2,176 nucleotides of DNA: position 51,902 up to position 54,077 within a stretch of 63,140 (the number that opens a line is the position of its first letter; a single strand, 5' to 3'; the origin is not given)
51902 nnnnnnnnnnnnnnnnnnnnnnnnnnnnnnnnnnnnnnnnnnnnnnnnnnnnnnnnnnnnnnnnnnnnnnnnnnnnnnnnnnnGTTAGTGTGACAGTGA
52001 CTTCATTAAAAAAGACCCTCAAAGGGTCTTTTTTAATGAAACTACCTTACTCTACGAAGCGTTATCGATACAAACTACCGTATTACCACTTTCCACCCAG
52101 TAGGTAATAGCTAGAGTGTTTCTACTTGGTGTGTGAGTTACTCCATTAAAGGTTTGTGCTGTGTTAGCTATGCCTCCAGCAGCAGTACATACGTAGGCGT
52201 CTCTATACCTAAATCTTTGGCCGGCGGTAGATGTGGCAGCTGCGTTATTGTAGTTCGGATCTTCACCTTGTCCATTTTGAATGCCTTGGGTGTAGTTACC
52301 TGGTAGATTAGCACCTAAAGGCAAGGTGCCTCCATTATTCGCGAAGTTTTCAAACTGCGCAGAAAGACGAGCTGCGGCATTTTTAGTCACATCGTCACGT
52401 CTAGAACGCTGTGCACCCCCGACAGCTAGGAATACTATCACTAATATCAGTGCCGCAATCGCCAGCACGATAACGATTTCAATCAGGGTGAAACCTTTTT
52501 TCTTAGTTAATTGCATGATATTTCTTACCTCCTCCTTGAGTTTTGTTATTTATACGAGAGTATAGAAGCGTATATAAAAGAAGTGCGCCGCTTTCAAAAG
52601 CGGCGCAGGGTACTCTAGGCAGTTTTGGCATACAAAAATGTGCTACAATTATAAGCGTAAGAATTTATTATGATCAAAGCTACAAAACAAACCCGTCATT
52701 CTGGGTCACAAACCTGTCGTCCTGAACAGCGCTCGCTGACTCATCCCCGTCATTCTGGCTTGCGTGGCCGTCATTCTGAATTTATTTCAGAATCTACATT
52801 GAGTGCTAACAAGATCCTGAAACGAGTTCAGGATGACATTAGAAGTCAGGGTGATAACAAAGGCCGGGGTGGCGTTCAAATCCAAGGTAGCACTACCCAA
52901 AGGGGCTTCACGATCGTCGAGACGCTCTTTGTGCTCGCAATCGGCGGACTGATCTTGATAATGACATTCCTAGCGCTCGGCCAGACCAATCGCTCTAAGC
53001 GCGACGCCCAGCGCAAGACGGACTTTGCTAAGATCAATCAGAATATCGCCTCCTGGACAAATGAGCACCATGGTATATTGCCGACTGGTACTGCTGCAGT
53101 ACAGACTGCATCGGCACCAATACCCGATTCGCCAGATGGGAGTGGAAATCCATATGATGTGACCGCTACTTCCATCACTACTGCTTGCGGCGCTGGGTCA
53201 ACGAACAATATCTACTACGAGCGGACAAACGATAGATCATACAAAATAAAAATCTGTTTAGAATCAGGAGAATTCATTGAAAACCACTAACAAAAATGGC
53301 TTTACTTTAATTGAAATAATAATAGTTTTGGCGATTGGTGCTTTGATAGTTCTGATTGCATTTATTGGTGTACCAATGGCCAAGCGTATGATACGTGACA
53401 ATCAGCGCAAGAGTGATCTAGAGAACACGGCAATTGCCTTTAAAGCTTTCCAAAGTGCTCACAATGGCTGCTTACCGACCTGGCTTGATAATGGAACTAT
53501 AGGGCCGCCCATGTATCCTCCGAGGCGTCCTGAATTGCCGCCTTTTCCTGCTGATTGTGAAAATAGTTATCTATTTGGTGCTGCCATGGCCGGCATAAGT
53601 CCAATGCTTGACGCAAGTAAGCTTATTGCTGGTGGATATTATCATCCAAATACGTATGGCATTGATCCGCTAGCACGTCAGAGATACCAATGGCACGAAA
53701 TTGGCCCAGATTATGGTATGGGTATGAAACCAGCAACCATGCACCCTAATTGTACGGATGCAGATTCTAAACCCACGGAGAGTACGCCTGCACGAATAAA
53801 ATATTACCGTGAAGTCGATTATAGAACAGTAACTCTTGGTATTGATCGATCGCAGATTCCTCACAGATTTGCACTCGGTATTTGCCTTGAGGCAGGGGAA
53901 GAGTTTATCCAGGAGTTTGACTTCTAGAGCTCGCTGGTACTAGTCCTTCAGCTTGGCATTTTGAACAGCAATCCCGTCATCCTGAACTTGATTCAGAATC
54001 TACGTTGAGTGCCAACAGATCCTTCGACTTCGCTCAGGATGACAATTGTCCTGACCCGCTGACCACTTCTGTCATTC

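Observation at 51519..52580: Two convergent pilin genes bracketed by a perfect 136-bp inverted repeat: candidate invertible or gene-conversion pilin-variation cassette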

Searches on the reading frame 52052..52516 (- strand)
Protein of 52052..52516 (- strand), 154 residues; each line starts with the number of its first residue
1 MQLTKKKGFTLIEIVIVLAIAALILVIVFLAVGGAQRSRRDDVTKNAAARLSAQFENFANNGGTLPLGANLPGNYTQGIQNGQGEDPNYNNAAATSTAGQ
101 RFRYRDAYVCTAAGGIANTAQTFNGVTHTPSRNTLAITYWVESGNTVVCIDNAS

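Call 7: search_protein_families(library=pfam, proteins=[window:52052-52516:-], max_evalue=0.01)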
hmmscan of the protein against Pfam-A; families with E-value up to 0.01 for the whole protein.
window:52052-52516:- (154 aa): 1 family
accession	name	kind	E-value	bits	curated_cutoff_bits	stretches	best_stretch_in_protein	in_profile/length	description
PF07963.17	N_methyl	-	4e-07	29.8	21.2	1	5-29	3-27/27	Prokaryotic N-terminal methylation motif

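Call 11: find_encoding_contigs(protein=window:52052-52516:-, flank=6000, max_places=10)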
Protein window:52052-52516:- (154 aa): 4 contigs read that carry it; 4 places shown.
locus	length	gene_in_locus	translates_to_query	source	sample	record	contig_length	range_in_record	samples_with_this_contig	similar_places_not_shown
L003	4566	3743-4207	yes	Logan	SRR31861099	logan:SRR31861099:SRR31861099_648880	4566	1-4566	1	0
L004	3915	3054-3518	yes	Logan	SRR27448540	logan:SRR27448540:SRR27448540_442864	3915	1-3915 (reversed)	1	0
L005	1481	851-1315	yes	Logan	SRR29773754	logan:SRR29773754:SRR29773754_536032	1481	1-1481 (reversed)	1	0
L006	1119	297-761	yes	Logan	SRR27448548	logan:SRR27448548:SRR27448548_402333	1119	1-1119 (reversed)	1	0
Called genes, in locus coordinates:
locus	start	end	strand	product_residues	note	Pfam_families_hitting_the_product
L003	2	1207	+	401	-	?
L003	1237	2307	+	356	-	PF00437:T2SSE, PF13555:AAA_29 (faint)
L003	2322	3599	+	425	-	PF28597:T2SSF_N, PF00482:T2SSF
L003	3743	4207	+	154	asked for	PF07963:N_methyl (weak)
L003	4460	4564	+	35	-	?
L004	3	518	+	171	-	?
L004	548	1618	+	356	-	PF00437:T2SSE, PF13555:AAA_29 (faint)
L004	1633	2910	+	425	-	PF28597:T2SSF_N, PF00482:T2SSF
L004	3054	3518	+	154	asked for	PF07963:N_methyl (weak)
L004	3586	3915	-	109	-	?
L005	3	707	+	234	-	?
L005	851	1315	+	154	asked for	PF07963:N_methyl (weak)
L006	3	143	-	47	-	?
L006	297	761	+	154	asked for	PF07963:N_methyl (weak)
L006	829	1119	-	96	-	?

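Call 31: find_homologous_proteins(query=window:52052-52516:-, max_evalue=1e-8)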
Query window:52052-52516:- (154 aa): 304 proteins with E <= 1e-8 among 514 candidates; the best 120 are listed.
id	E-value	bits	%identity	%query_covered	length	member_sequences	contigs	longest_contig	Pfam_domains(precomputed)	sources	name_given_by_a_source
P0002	1.4e-94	332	100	100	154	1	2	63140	PF07963.18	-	-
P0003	4.7e-31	126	53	95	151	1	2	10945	PF07963.18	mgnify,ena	mgnify:CR=1 FL=1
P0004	2.1e-30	124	51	95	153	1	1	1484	PF07963.18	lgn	-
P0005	5.4e-30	122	52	98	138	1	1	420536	PF07963.18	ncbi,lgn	-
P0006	7.2e-30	122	51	98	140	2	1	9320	PF07963.18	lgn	-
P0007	2.5e-27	114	50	96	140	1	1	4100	PF07963.18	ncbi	-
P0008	8.8e-27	112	47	96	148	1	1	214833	PF07963.18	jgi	jgi:prepilin-type N-terminal cleavage/methylation domain-containing protein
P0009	3.0e-26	110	48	99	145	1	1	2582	PF07963.18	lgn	-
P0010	7.9e-26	109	45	95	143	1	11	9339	PF07963.18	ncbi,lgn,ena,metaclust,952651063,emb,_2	metaclust:\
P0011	3.1e-25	107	45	99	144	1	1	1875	PF07963.18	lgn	-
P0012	5.1e-25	106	47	97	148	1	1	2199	PF07963.18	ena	-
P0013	3.6e-24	103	45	96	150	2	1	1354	PF07963.18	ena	-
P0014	6.6e-24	103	47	98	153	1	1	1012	PF07963.18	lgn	-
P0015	2.0e-23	101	47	99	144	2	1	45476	PF07963.18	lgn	-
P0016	2.6e-23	101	45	97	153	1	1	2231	PF07963.18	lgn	-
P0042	2.3e-19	88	44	99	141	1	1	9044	PF07963.18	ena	-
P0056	4.1e-18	84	73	43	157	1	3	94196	PF07963.18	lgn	-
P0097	4.0e-16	77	70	43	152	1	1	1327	PF07963.18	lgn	-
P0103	9.7e-16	76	69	44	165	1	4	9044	PF07963.18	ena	-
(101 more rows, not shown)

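Call 36: search_protein_families(library=ncbifam, proteins=[window:52052-52516:-], max_evalue=0.001)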
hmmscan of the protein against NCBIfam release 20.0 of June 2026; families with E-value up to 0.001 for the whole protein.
window:52052-52516:- (154 aa): 7 families
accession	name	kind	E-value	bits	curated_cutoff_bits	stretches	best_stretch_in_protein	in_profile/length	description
TIGR01708.2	typeII_sec_gspH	equivalog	1.2e-08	35.2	80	1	7-60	2-52/169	type II secretion system minor pseudopilin GspH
TIGR02532.1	IV_pilin_GFxxxE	domain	6.3e-07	29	16.3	1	6-28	1-23/24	prepilin-type N-terminal cleavage/methylation domain-containing protein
TIGR02596.1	TIGR02596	subfamily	0.00012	22.2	70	1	9-40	1-32/196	Verru_Chthon cassette protein D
NF040999.1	pilin_ComGC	equivalog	0.00025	21.2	75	1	6-32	1-27/84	competence type IV pilus major pilin ComGC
NF041013.1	T4P_ComGE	equivalog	0.00039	20.4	49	1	5-28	2-25/83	competence type IV pilus minor pilin ComGE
NF047828.1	T3SSXpsI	equivalog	0.00043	20.3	150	1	7-54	2-48/132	type II secretion system protein XpsI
NF040982.1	ComGD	equivalog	0.00058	20.3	70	0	6-36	1-31/139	competence type IV pilus minor pilin ComGD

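Call 48: find_encoding_contigs(protein=P0042, flank=3000, max_places=3)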
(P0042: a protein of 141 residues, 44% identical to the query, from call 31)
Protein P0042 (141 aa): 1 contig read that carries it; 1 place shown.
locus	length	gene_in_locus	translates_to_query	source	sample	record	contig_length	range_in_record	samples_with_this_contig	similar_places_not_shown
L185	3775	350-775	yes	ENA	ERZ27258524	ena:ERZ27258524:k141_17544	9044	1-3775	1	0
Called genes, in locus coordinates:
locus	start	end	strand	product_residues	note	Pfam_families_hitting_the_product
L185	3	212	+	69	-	?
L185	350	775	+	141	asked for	PF07963:N_methyl (weak)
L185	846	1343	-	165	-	PF07963:N_methyl (weak)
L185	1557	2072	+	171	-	-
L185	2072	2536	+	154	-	PF07963:N_methyl (faint)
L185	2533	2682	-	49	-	-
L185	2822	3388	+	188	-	-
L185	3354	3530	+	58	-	-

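Call 49: find_encoding_contigs(protein=P0003, flank=3000, max_places=3)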
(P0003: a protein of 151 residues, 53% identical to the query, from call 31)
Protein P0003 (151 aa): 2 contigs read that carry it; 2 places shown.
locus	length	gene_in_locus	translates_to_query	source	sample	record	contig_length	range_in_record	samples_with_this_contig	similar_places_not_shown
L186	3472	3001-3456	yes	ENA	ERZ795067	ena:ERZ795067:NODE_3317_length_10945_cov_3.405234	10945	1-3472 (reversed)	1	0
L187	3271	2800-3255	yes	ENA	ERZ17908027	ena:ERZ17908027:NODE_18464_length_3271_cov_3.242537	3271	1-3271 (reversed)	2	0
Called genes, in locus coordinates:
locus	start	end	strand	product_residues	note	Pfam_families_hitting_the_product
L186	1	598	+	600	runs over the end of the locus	PF05157:MshEN, PF00437:T2SSE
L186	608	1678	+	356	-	PF00437:T2SSE, PF25199:nSTAND_NTPase5 (faint)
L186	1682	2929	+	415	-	PF28597:T2SSF_N, PF00482:T2SSF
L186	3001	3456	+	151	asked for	PF07963:N_methyl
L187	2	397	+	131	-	?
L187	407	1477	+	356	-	PF00437:T2SSE, PF25199:nSTAND_NTPase5 (faint)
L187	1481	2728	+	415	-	PF28597:T2SSF_N, PF00482:T2SSF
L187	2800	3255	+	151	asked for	PF07963:N_methyl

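Call 50: find_encoding_contigs(protein=P0006, flank=3000, max_places=3)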
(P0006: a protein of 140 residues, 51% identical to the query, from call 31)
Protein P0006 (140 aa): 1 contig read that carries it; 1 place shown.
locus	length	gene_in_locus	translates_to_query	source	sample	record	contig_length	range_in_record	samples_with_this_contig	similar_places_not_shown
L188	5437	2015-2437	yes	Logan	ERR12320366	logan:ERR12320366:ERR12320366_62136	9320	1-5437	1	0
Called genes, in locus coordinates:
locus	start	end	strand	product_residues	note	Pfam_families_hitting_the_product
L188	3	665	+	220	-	?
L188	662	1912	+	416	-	PF28597:T2SSF_N, PF00482:T2SSF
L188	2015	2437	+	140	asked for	PF07963:N_methyl (weak)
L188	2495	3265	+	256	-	PF06750:A24_N_bact, PF01478:Peptidase_A24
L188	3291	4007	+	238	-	-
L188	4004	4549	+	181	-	-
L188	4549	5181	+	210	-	PF07963:N_methyl (weak)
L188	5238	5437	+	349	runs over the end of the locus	-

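Call 53: find_encoding_contigs(protein=P0103, flank=4000, max_places=10)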
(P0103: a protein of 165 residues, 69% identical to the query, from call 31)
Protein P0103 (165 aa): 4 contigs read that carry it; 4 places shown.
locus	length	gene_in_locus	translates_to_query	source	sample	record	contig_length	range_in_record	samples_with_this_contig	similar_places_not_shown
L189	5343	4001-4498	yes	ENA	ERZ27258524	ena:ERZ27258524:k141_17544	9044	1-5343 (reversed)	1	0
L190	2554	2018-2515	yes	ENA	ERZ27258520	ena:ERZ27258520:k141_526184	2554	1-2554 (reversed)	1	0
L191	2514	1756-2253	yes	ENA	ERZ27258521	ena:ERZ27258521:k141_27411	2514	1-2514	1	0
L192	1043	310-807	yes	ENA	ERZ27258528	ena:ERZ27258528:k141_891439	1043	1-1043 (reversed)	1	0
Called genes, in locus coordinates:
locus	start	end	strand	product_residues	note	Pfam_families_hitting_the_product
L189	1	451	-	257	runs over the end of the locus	PF07963:N_methyl (weak)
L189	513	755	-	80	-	-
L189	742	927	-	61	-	-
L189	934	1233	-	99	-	-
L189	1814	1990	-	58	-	-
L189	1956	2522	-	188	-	-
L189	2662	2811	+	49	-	-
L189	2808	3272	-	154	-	PF07963:N_methyl (faint)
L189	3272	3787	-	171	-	-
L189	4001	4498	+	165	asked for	PF07963:N_methyl (weak)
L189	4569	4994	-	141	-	PF07963:N_methyl (weak)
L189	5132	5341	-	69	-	?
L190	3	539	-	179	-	?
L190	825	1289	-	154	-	PF07963:N_methyl (faint)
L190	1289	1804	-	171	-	-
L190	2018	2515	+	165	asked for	PF07963:N_methyl (weak)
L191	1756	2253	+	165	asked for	PF07963:N_methyl (weak)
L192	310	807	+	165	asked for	PF07963:N_methyl (weak)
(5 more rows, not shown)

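Call 59: find_encoding_contigs(protein=P0007, flank=4000, max_places=4)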
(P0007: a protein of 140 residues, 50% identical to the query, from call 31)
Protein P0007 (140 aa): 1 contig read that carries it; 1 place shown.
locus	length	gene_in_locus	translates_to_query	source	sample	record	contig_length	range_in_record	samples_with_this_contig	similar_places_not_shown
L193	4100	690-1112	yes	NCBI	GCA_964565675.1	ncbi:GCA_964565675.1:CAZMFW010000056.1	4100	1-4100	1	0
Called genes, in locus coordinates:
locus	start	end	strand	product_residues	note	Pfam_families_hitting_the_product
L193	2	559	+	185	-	?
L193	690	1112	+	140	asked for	PF07963:N_methyl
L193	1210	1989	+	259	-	PF06750:A24_N_bact, PF01478:Peptidase_A24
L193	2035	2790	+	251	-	PF07963:N_methyl (faint)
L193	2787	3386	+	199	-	-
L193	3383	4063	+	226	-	PF07963:N_methyl (weak)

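Call 61: find_encoding_contigs(protein=P0056, flank=3500, max_places=4)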
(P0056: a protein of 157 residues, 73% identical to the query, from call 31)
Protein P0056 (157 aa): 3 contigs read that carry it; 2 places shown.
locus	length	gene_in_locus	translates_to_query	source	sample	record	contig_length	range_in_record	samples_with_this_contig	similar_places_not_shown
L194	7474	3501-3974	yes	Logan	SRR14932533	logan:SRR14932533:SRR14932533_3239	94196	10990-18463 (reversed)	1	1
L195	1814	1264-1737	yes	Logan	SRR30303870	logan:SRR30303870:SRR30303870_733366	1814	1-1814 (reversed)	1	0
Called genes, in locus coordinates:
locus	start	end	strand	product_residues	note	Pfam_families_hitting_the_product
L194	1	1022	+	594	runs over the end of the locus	PF05157:MshEN, PF00437:T2SSE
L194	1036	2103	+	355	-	PF00437:T2SSE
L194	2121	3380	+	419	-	PF28597:T2SSF_N, PF00482:T2SSF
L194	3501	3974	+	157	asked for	PF07963:N_methyl (weak)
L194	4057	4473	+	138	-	-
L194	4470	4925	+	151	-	PF07963:N_methyl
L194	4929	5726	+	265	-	PF06750:A24_N_bact, PF01478:Peptidase_A24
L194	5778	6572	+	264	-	PF07963:N_methyl (weak)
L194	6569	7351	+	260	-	-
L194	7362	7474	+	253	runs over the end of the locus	-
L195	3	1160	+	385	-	?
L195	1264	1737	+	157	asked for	PF07963:N_methyl (weak)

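Call 62: find_encoding_contigs(protein=P0097, flank=3500, max_places=4)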
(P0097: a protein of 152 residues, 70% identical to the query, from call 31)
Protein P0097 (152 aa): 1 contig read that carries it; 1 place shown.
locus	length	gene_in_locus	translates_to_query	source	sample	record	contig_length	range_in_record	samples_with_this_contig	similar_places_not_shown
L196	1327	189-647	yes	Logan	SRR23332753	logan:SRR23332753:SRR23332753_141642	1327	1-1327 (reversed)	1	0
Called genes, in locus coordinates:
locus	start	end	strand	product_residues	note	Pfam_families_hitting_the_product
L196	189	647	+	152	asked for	PF07963:N_methyl (weak)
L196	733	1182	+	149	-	-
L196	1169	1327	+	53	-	?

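Call 72: search_solved_structures(query=window:52052-52516:-, max_evalue=0.01)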
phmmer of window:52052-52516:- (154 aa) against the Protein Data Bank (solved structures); distinct sequences matched with E-value up to 0.01: 1.
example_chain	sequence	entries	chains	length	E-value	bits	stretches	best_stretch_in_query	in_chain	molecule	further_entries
9egp_A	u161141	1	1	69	0.0058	20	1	2-36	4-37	Geopilin domain 1 protein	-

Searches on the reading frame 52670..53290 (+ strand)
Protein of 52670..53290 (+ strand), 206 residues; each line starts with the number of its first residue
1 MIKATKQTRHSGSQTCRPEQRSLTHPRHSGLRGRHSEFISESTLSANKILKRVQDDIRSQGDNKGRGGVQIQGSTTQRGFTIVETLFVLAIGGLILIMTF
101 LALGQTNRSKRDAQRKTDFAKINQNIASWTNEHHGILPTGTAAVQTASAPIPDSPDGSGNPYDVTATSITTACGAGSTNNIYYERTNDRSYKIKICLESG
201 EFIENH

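Call 7: search_protein_families(library=pfam, proteins=[window:52670-53290:+], max_evalue=0.01)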
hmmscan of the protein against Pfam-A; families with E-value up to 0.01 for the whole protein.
window:52670-53290:+ (206 aa): 1 family
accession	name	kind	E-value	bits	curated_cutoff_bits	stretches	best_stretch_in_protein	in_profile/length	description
PF07963.17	N_methyl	-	8.5e-05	22.4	21.2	1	76-99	3-26/27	Prokaryotic N-terminal methylation motif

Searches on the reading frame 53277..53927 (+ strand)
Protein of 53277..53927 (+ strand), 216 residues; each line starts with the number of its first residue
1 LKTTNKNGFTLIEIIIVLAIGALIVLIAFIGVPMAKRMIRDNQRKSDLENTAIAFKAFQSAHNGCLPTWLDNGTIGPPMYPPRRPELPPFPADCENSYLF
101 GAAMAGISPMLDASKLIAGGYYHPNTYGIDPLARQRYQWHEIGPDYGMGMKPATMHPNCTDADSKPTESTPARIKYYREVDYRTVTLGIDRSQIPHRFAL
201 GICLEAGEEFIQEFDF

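Call 7: search_protein_families(library=pfam, proteins=[window:53277-53927:+], max_evalue=0.01)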
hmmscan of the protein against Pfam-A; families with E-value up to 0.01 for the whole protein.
window:53277-53927:+ (216 aa): 1 family
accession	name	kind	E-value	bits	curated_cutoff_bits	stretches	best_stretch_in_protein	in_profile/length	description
PF07963.17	N_methyl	-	2e-07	30.7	21.2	1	5-29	3-27/27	Prokaryotic N-terminal methylation motif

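Call 33: find_encoding_contigs(protein=window:53277-53927:+, flank=3000, max_places=10)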
Protein window:53277-53927:+ (216 aa): 23 contigs read that carry it; 10 places shown.
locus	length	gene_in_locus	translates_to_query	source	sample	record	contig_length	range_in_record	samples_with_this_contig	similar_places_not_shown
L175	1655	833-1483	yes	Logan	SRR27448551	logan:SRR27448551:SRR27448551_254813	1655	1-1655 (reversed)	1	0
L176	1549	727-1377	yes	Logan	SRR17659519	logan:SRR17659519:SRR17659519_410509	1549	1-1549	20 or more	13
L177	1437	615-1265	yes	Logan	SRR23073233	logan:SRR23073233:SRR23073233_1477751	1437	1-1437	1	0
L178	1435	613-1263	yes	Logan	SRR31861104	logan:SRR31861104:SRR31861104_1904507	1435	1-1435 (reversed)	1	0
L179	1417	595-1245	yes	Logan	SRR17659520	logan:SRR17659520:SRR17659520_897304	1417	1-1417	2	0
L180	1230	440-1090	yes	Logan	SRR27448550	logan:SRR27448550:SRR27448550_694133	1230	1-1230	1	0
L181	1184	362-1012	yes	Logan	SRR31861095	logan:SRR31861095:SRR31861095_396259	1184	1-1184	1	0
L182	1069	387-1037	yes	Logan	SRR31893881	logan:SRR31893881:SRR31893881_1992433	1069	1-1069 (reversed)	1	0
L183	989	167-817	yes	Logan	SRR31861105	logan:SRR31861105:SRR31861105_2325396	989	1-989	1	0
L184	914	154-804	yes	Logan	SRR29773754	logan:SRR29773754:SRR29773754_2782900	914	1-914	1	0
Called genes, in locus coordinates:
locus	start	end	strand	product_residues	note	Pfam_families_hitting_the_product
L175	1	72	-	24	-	?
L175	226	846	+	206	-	-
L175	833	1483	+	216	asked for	PF07963:N_methyl (weak)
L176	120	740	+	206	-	-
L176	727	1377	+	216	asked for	PF07963:N_methyl (weak)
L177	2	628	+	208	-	?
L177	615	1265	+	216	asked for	PF07963:N_methyl (weak)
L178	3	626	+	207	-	?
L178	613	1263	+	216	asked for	PF07963:N_methyl (weak)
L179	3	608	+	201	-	?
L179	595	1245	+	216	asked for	PF07963:N_methyl (weak)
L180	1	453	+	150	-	?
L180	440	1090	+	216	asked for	PF07963:N_methyl (weak)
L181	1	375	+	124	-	?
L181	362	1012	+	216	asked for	PF07963:N_methyl (weak)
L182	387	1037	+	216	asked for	PF07963:N_methyl (weak)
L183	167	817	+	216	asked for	PF07963:N_methyl (weak)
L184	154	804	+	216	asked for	PF07963:N_methyl (weak)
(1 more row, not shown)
